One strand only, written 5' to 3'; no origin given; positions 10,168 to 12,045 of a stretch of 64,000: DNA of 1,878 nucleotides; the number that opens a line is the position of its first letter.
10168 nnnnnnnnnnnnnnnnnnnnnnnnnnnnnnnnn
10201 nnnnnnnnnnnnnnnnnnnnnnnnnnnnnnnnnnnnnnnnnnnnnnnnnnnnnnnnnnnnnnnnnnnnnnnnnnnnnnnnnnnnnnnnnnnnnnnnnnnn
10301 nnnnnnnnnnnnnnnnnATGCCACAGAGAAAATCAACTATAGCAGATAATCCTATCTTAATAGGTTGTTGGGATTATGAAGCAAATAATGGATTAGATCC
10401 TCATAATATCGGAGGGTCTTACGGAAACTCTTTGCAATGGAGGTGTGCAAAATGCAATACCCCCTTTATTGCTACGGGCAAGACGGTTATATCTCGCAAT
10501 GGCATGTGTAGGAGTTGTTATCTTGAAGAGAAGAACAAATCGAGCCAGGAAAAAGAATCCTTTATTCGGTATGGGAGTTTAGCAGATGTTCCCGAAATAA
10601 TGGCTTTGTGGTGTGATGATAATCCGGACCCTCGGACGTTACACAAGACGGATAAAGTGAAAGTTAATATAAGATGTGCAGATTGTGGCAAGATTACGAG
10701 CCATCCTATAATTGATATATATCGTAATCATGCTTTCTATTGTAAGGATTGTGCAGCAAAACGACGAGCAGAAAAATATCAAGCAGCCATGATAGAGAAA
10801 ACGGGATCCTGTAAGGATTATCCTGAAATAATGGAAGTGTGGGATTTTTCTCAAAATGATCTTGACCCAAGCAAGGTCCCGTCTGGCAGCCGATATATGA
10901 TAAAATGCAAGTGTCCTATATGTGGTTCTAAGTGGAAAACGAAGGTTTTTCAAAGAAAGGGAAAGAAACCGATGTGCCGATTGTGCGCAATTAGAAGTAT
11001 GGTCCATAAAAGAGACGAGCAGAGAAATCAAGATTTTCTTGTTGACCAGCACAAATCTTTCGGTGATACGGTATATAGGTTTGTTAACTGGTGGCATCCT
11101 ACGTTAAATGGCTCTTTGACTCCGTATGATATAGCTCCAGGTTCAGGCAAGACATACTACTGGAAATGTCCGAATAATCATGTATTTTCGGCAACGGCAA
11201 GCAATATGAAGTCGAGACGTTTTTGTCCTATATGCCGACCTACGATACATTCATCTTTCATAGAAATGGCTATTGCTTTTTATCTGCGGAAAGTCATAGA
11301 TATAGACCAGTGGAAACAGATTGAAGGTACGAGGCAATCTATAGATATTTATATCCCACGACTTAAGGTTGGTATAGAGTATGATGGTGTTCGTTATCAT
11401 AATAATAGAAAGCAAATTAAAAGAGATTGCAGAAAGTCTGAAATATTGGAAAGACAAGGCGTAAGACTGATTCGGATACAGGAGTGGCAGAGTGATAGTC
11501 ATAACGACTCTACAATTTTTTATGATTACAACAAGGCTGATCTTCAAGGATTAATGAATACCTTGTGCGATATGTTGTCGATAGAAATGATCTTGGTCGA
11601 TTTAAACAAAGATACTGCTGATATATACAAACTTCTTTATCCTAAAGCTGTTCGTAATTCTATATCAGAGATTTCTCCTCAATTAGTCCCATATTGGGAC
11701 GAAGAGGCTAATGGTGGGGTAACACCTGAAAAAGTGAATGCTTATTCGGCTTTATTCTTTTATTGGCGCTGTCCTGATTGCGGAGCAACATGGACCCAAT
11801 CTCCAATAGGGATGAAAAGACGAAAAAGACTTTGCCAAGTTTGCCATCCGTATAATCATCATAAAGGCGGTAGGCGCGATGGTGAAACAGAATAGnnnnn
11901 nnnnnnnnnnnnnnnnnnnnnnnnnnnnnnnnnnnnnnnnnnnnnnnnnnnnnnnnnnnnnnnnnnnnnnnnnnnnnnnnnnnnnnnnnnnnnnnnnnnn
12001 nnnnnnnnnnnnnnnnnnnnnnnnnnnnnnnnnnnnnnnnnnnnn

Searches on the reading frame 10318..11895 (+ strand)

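Call 7: search_protein_families(library=phrogs, proteins=[window:10318-11895:+], max_evalue=0.001)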
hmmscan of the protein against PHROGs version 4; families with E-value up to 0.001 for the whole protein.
window:10318-11895:+ (525 aa): 6 families
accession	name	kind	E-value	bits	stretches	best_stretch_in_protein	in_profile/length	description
phrog_559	-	DNA, RNA and nucleotide metabolism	1.4e-29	104.3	2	279-435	276-441/607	HNH endonuclease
phrog_9902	-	unknown function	2.5e-14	54.3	1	267-394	35-157/210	-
phrog_3339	-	DNA, RNA and nucleotide metabolism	4.3e-10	40.3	1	69-390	25-335/536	homing endonuclease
phrog_681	-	DNA, RNA and nucleotide metabolism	5.6e-10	39.4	1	110-308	263-430/576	endonuclease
phrog_4538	-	unknown function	2.9e-08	34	0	221-392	135-320/447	-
phrog_5104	-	unknown function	1.7e-05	25.6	0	108-154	46-92/228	-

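Call 8: search_protein_families(library=pfam, proteins=[window:10318-11895:+], max_evalue=0.001)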
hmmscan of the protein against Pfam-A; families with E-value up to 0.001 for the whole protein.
window:10318-11895:+ (525 aa): 2 families
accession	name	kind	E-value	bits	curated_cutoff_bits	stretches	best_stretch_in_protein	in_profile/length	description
PF14311.12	DUF4379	-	1.6e-38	131.2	24.5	4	257-307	3-54/56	Probable Treble clef zinc finger domain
PF18741.7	MTES_1575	-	3.2e-08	34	38.2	1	333-389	18-78/96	REase_MTES_1575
